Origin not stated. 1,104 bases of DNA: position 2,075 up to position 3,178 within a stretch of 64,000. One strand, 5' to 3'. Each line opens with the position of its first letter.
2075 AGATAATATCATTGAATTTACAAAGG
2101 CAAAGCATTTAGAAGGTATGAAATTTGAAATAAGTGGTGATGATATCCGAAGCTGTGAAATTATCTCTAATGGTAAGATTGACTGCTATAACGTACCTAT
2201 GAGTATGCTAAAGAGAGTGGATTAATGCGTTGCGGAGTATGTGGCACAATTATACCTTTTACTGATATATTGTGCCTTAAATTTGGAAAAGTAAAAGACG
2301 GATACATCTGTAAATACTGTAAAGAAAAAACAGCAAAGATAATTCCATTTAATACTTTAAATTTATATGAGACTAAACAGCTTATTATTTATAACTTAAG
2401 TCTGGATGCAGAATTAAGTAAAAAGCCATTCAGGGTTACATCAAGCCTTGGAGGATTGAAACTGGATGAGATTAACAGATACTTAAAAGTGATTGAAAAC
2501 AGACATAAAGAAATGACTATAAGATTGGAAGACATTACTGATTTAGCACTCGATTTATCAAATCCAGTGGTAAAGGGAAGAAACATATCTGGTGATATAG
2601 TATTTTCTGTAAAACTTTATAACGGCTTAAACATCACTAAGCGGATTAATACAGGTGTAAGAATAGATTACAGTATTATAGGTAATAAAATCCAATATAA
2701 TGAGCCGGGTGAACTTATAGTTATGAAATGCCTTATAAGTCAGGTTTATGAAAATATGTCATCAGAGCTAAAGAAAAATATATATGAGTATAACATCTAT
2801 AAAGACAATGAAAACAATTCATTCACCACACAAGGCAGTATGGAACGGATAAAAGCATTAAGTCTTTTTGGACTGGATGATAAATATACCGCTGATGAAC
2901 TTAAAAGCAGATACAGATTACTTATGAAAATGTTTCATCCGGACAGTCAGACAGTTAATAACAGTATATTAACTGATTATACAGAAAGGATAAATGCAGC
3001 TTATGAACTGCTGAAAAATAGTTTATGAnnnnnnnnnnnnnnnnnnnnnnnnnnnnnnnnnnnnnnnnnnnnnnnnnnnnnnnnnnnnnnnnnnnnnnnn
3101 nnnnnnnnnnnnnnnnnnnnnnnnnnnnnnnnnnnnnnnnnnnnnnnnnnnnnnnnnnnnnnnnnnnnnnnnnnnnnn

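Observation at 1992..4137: Translationally coupled operon: small protein, Zn-ribbon/J-domain protein, and a TM-anchored SpoVK/CbbX AAA+ ATPase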

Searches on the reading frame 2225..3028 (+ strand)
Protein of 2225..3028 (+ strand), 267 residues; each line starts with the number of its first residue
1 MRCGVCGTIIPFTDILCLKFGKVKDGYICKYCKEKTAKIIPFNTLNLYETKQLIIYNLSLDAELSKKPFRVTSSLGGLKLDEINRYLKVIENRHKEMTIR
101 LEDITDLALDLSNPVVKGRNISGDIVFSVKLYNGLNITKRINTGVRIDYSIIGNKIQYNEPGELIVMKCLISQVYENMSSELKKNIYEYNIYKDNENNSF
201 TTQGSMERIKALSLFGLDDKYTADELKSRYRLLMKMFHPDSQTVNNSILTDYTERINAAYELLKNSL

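Call 3: search_protein_families(library=pfam, proteins=[window:2225-3028:+], max_evalue=1)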
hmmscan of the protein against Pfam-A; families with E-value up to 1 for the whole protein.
window:2225-3028:+ (267 aa): 2 families
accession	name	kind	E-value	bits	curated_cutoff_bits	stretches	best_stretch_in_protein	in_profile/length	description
PF00226.36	DnaJ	-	5.3e-08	33.3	27.8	1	215-265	6-55/63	DnaJ domain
PF14471.11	DUF4428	-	0.0019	18.5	27.8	1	3-42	2-33/51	Domain of unknown function (DUF4428)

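Call 4: search_protein_families(library=padloc, proteins=[window:2225-3028:+], max_evalue=1)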
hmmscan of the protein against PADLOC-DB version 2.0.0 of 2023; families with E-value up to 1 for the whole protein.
window:2225-3028:+ (267 aa): 0 families

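Call 5: search_protein_families(library=ncbifam, proteins=[window:2225-3028:+], max_evalue=1)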
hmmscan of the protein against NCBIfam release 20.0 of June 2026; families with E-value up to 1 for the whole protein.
window:2225-3028:+ (267 aa): 11 families
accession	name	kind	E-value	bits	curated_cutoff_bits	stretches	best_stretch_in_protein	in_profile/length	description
NF006948.0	PRK09430.1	equivalog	0.00017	21.3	162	1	189-265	181-262/267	co-chaperone DjlA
TIGR02349.1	DnaJ_bact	equivalog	0.00035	20.1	377.2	1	215-265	6-55/354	molecular chaperone DnaJ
NF003449.0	PRK05014.1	equivalog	0.002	18.3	189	1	213-267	5-65/172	co-chaperone HscB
NF010874.0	PRK14281.1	equivalog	0.0024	17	619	1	215-265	9-58/397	chaperone protein DnaJ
NF008035.0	PRK10767.1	subfamily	0.0029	16.7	338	1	215-265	10-59/374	molecular chaperone DnaJ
NF010885.0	PRK14292.1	equivalog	0.0066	15.5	585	1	214-264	7-55/371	chaperone protein DnaJ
TIGR00714.1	hscB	equivalog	0.012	15.7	46.75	1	224-267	6-51/156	Fe-S protein assembly co-chaperone HscB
NF010871.0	PRK14278.1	equivalog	0.027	13.3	502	1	213-264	7-56/378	molecular chaperone DnaJ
NF052436.1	YabN_Meth_PPase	exception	0.051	12.5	525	1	167-230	152-217/486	bifunctional methyltransferase/pyrophosphohydrolase YabN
NF050028.1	CldAdptActJ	equivalog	0.057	13.9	150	1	211-264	4-61/93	cold adaptation protein ActJcold adaptation protein ActJ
NF002935.0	PRK03578.1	equivalog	0.14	12.6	198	1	212-266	9-69/176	Fe-S protein assembly co-chaperone HscB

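Call 6: search_protein_families(library=phrogs, proteins=[window:2225-3028:+], max_evalue=1)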
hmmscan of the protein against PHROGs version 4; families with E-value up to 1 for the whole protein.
window:2225-3028:+ (267 aa): 9 families
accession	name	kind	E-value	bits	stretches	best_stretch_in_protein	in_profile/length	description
phrog_13942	-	unknown function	0.00018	21.9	1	203-266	9-67/336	-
phrog_14336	-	unknown function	0.0051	17.2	1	214-265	9-58/363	-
phrog_20818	-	unknown function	0.019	16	1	2-37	80-111/124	-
phrog_15863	-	unknown function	0.031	14.6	1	170-267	116-197/312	-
phrog_16703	-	unknown function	0.042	15.1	1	10-59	20-68/82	-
phrog_29455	-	unknown function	0.042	15.1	0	241-264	39-62/136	-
phrog_28781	-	tail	0.046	12.8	1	133-189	509-565/644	tail spike protein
phrog_2778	-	unknown function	0.2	12.4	1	213-263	39-86/239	-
phrog_8396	-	unknown function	0.28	12.2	1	191-250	13-74/78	-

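Call 12: find_homologous_proteins(query=window:2225-3028:+)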
Query window:2225-3028:+ (267 aa): 4 proteins with E <= 0.001 among 407 candidates.
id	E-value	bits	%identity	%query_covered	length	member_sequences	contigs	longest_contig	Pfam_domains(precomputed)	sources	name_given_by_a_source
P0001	1.0e-168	577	99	100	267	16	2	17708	PF00226.37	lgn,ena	-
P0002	1.2e-149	515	87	100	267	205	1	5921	PF00226.37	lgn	-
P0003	2.3e-104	366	89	71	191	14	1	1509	PF00226.37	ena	-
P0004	2.7e-22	97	85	21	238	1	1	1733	-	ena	-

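Call 16: find_encoding_contigs(protein=P0001, flank=10000)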
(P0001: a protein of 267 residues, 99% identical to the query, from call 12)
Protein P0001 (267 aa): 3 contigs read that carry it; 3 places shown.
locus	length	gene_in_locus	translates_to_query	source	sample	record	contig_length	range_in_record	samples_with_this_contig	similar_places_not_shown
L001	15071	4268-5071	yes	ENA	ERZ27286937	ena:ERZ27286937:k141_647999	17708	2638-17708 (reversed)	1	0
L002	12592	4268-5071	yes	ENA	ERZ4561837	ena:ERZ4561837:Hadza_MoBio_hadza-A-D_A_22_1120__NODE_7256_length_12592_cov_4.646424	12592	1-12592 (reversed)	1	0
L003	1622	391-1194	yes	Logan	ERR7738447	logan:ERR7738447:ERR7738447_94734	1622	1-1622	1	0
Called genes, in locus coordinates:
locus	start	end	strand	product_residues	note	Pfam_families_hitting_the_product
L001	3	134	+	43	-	?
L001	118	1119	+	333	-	-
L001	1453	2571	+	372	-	-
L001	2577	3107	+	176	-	PF01966:HD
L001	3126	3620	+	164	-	-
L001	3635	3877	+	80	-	-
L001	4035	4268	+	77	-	-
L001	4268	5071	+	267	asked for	PF00226:DnaJ (weak)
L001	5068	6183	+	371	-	PF05496:RuvB_N (weak), PF00004:AAA, PF17866:AAA_lid_6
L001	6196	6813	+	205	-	-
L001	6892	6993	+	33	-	-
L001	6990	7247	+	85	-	-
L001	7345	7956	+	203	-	PF00625:Guanylate_kin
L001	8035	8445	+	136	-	-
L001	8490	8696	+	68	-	-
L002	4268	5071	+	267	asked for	PF00226:DnaJ (weak)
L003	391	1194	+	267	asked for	PF00226:DnaJ (weak)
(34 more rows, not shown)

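Call 17: find_encoding_contigs(protein=P0002, flank=10000)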
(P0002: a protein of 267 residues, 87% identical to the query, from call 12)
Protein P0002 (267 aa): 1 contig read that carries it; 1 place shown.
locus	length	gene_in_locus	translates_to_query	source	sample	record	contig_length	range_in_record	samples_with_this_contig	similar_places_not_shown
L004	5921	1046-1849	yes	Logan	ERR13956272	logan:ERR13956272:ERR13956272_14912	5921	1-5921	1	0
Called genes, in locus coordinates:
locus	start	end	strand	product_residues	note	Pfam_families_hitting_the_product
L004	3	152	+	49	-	?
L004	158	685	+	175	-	PF01966:HD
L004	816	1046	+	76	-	-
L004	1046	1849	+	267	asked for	PF00226:DnaJ (weak)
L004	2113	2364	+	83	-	-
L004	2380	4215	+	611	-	PF00563:EAL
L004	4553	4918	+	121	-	-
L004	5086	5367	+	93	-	-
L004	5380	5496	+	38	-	-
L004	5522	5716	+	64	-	-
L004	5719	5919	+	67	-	?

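Call 29: find_homologous_proteins(query=A1, max_evalue=0.001)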
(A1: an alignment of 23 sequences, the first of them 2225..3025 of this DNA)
Query A1 (23 sequences) (267 aa, profile of the alignment): 10 proteins with E <= 0.001 among 2785 candidates.
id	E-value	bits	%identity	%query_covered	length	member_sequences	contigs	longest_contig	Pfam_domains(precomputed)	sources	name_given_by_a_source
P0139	7.3e-75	270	23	88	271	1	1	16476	PF14471.12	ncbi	-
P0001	1.3e-71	259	99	100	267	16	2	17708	PF00226.37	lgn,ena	-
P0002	2.7e-70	255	87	100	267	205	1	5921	PF00226.37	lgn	-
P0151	2.6e-62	229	24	97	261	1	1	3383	PF14471.12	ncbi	-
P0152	5.6e-60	221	23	88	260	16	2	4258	PF14471.12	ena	-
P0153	6.3e-57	211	27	65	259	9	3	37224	PF14471.12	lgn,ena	-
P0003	1.7e-47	180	89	71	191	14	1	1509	PF00226.37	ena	-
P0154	9.0e-9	53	39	27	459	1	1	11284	PF10412.16,PF02534.21,PF12696.14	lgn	-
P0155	8.1e-8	50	32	28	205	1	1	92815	PF14471.12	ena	-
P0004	6.4e-4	37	85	21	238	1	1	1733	-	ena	-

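Call 32: find_encoding_contigs(protein=P0153, flank=8000, max_places=3)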
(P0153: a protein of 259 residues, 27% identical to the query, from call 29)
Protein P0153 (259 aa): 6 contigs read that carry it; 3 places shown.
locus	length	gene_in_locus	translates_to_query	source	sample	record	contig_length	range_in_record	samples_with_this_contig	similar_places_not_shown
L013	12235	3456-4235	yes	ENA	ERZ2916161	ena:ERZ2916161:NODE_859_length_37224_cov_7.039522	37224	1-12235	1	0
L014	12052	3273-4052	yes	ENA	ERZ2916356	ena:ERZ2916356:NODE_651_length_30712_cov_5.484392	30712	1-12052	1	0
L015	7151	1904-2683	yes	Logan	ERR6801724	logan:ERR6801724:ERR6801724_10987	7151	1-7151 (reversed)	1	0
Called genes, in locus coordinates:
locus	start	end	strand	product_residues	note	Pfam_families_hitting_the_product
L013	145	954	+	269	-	PF27142:Aq_aa04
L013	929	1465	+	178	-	PF07282:Cas12f1-like_TNB (weak)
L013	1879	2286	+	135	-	-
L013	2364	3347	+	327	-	-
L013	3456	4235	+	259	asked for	PF14471:DUF4428 (weak)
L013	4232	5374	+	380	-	PF00004:AAA, PF13401:AAA_22 (faint), PF17866:AAA_lid_6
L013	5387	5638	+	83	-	-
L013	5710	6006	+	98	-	-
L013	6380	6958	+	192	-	-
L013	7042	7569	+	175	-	PF05565:Sipho_Gp157, PF23984:DUF7307 (faint)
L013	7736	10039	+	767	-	PF01751:Toprim (weak), PF01131:Topoisom_bac, PF09723:Zn_ribbon_8 (faint), PF13342:Toprim_Crpt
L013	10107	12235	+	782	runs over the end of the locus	PF07517:SecA_DEAD, PF00270:DEAD (weak), PF01043:SecA_PP_bind, PF21090:P-loop_SecA, PF07516:SecA_SW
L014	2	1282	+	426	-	?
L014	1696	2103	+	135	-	-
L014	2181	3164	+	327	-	-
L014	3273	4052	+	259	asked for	PF14471:DUF4428 (weak)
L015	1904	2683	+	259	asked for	PF14471:DUF4428 (weak)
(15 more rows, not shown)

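Call 33: find_encoding_contigs(protein=P0155, flank=8000, max_places=2)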
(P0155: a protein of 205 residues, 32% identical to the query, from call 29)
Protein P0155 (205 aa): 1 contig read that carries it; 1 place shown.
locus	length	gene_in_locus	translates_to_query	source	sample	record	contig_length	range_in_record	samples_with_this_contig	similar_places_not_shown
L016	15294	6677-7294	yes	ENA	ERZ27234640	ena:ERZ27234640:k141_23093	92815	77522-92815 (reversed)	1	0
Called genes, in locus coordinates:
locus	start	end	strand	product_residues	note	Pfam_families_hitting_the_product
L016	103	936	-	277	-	PF01116:F_bP_aldolase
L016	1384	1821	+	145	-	PF03610:EIIA-man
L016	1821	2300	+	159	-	PF03830:PTSIIB_sorb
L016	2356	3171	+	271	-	PF03609:EII-Sor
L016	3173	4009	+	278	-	PF03613:EIID-AGA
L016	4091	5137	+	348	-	PF08240:ADH_N, PF00107:ADH_zinc_N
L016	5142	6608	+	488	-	PF00370:FGGY_N, PF02782:FGGY_C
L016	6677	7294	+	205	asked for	PF14471:DUF4428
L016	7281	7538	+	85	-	PF00381:PTS-HPr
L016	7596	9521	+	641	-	PF08279:HTH_11 (faint), PF09182:PuR_N (faint), PF05043:Mga, PF00874:PRD, PF00359:PTS_EIIA_2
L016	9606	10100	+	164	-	PF03830:PTSIIB_sorb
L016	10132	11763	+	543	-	PF03609:EII-Sor, PF03613:EIID-AGA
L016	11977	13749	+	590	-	PF02690:Na_Pi_cotrans, PF01895:PhoU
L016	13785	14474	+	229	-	PF00072:Response_reg, PF00486:Trans_reg_C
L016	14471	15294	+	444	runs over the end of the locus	PF00512:HisKA, PF02518:HATPase_c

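Call 47: predict_structure(alignment_id=A1)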
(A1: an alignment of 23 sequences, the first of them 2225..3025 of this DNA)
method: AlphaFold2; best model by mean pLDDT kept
length: 267 residues; sequences in the alignment: 23
mean_pLDDT: 88.7   pTM: 0.64
mean pLDDT of the five models: 88.7, 88.3, 87.8, 85.6, 85.2
residues with pLDDT >= 90: 171; 70-90: 78; 50-70: 15; < 50: 3
segments of 3 or more residues with pLDDT < 50: 199-201
pLDDT, mean of each block of 10 residues (from residue 1): 95 92 94 88 90 92 94 97 96 90 95 92 96 89 95 91 96 92 82 61 69 88 93 82 71 90 89
secondary structure, 60 per line:
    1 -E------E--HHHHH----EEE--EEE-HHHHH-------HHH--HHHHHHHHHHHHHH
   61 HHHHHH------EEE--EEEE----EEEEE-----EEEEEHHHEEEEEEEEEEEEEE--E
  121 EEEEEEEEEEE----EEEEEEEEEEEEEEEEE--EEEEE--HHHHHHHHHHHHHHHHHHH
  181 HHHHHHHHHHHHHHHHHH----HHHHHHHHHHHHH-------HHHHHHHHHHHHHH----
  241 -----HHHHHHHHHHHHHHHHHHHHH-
elements in order: H12-16 E21-23 E26-28 H30-34 H47-66 E73-75 E78-81 E86-90 E96-100 E104-117 E120-131 E136-152 E155-159 H162-198 H203-215 H223-236 H246-266

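Call 53: search_solved_structures(query=A1, max_evalue=1, show_alignments=2)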
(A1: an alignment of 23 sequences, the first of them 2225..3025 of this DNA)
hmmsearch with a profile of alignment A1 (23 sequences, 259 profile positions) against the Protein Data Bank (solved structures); distinct sequences matched with E-value up to 1: 63 (the best 60 are shown).
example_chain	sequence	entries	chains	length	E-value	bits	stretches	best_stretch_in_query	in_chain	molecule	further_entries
9dyv_A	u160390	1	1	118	7.1e-07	32.1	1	207-255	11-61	Chaperone protein DnaJ 2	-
4j7z_A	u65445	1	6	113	7.1e-07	32.1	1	207-255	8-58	Chaperone protein DnaJ 2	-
2och_A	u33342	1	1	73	2.8e-06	30.1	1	208-257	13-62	Hypothetical protein dnj-12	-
2lo1_A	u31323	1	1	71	3.3e-06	29.9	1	208-256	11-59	DnaJ homolog subfamily A member 1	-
2m6y_A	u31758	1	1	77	3.5e-06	29.8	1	208-256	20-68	DnaJ homolog subfamily A member 1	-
6psi_A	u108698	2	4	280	3.7e-06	29.7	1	207-255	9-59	Chaperone protein DnaJ 2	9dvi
6iws_A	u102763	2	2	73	4.8e-06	29.3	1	208-258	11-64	DnaJ homolog subfamily A member 3, mitochondrial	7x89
2dn9_A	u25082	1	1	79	6.4e-06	28.9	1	208-258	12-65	DnaJ homolog subfamily A member 3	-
2n04_A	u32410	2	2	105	8.1e-06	28.6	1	207-257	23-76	DnaJ homolog subfamily C member 5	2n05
8e2o_A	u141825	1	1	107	9.6e-06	28.4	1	208-256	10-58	Isoform 2 of DnaJ homolog subfamily A member 1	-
2ctw_A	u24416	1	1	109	1.1e-05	28.2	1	207-257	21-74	DnaJ homolog subfamily C member 5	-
2cug_A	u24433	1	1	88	1.2e-05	28.1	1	208-257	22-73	mKIAA0962 protein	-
1bqz_A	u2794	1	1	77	1.3e-05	27.9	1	208-256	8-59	DNAJ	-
4j80_A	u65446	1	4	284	1.9e-05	27.4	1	207-254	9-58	Chaperone protein DnaJ 2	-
1bq0_A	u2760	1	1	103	2.9e-05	26.8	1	208-256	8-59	DNAJ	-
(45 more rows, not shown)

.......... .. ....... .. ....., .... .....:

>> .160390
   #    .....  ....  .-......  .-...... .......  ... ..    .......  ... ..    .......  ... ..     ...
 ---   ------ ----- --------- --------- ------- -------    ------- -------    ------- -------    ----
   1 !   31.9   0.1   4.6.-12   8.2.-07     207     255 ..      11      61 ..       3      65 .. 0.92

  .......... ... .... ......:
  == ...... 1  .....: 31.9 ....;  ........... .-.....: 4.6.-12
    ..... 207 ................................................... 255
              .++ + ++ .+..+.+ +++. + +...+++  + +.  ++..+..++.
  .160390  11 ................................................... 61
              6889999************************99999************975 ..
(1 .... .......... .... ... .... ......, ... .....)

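Call 57: find_encoding_contigs(protein=window:2225-3028:+, flank=10000, max_places=8)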
Protein window:2225-3028:+ (267 aa): 9 contigs read that carry it; 7 places shown.
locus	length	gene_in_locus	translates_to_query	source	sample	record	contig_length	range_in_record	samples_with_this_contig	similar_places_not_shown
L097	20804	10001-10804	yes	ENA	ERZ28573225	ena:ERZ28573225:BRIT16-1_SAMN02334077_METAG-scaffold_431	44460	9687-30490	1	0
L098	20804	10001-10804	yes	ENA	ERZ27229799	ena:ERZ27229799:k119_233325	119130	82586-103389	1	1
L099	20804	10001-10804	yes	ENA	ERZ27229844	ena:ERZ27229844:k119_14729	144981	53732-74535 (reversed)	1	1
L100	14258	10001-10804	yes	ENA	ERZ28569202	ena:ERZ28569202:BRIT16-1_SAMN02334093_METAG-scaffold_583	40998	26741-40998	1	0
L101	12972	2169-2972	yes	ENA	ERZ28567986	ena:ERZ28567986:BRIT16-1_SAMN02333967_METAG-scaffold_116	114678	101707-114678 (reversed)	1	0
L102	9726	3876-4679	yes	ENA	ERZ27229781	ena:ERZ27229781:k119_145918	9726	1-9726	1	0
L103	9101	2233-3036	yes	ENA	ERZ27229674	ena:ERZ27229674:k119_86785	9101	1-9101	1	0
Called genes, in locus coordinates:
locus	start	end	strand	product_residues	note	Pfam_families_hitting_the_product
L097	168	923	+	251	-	-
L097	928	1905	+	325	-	-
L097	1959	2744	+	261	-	-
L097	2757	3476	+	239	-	-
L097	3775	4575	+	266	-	-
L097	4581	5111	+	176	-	PF01966:HD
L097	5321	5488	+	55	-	-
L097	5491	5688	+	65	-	-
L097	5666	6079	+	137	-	PF01797:Y1_Tnp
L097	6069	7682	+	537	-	-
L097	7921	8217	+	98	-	PF20586:DUF6788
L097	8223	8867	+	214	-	PF13151:DUF3990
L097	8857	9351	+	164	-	-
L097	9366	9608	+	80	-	-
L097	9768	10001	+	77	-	-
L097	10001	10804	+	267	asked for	PF00226:DnaJ (weak)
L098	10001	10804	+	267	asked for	PF00226:DnaJ (weak)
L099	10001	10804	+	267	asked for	PF00226:DnaJ (weak)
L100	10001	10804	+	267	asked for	PF00226:DnaJ (weak)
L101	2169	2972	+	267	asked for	PF00226:DnaJ (weak)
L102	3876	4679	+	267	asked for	PF00226:DnaJ (weak)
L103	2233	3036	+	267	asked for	PF00226:DnaJ (weak)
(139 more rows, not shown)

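Call 88: fold_search(model_id=the predicted structure, library=viral)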
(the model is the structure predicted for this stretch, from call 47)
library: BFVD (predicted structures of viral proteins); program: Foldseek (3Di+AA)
matches with E <= 10: 1245; with E <= 0.001: 2
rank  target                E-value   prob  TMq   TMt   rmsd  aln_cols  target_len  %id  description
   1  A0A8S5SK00            5.2e-06  1.00  0.36  0.26  17.2       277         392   14  Short C-terminal domain [Siphoviridae sp. ctFIm6]
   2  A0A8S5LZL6            3.0e-04  1.00  0.22  0.24  16.1       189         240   16  Short C-terminal domain [Caudovirales sp. ct7oE3]
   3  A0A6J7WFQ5            6.3e-03  0.54  0.14  0.17  16.5       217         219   13  Uncharacterized protein [uncultured Caudovirales phage]
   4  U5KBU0                7.0e-03  0.21  0.13  0.08  25.7       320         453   11  Uncharacterized protein [Clostera anastomosis granulovirus A]
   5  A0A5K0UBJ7            1.6e-02  0.84  0.22  0.12  21.3       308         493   12  DnaJ-like subfamily C member 3 [Yasminevirus sp. GU-2018]
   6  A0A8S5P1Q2            2.3e-02  0.63  0.19  0.14  23.3       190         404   12  Uncharacterized protein [Myoviridae sp. ctLnO19]
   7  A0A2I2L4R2            2.8e-02  0.21  0.14  0.14  20.4       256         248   13  Uncharacterized protein [Orpheovirus IHUMI-LCC2]
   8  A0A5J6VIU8            3.0e-02  0.15  0.11  0.11  24.6       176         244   10  DUF3592 domain-containing protein [Megaviridae environmental sample]
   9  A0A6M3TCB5            3.5e-02  0.47  0.15  0.22  15.9       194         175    9  (no name in the UniProt tables at hand)
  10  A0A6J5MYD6            3.9e-02  0.12  0.13  0.06  22.2       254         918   16  LT_GEWL domain containing protein [uncultured Caudovirales phage]
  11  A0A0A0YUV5            4.6e-02  0.47  0.12  0.21  17.6       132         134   10  Uncharacterized protein [Flavobacterium phage FCL-2]
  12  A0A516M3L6            4.9e-02  0.20  0.10  0.17  15.0       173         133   12  (no name in the UniProt tables at hand)
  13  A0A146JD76            5.2e-02  0.51  0.17  0.23  13.9       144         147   13  (no name in the UniProt tables at hand)
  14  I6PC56                5.2e-02  0.28  0.12  0.14  15.8       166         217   14  Uncharacterized protein [Staphylococcus phage G15]
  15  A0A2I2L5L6            5.5e-02  1.00  0.20  0.15   5.4        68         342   28  Chaperone protein DnaJ [Orpheovirus IHUMI-LCC2]
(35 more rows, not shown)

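Call 96: find_encoding_contigs(protein=P0154, flank=10000, max_places=3)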
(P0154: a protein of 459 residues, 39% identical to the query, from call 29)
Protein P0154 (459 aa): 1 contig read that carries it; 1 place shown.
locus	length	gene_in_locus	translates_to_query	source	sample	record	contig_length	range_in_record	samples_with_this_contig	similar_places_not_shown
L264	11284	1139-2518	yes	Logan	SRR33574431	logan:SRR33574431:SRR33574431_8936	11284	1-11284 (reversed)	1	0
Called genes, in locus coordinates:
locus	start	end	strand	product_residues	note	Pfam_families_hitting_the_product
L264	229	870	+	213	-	PF01076:Mob_Pre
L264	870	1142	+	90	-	-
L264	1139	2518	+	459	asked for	PF10412:TrwB_AAD_bind, PF02534:T4SS-DNA_transf, PF12696:TraG-D_C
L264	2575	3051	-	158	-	PF04002:RadC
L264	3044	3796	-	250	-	PF06114:Peptidase_M78 (faint)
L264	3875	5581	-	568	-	PF14311:DUF4379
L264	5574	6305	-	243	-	-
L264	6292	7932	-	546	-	-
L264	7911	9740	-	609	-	-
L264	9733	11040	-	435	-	PF00589:Phage_integrase (weak)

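Call 100: search_dna_similar(query=window:2225-3025:+, collection=plasmids, mode=protein, max_evalue=0.01, max_rows=15)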
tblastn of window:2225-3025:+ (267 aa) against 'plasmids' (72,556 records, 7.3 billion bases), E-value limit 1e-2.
No match.
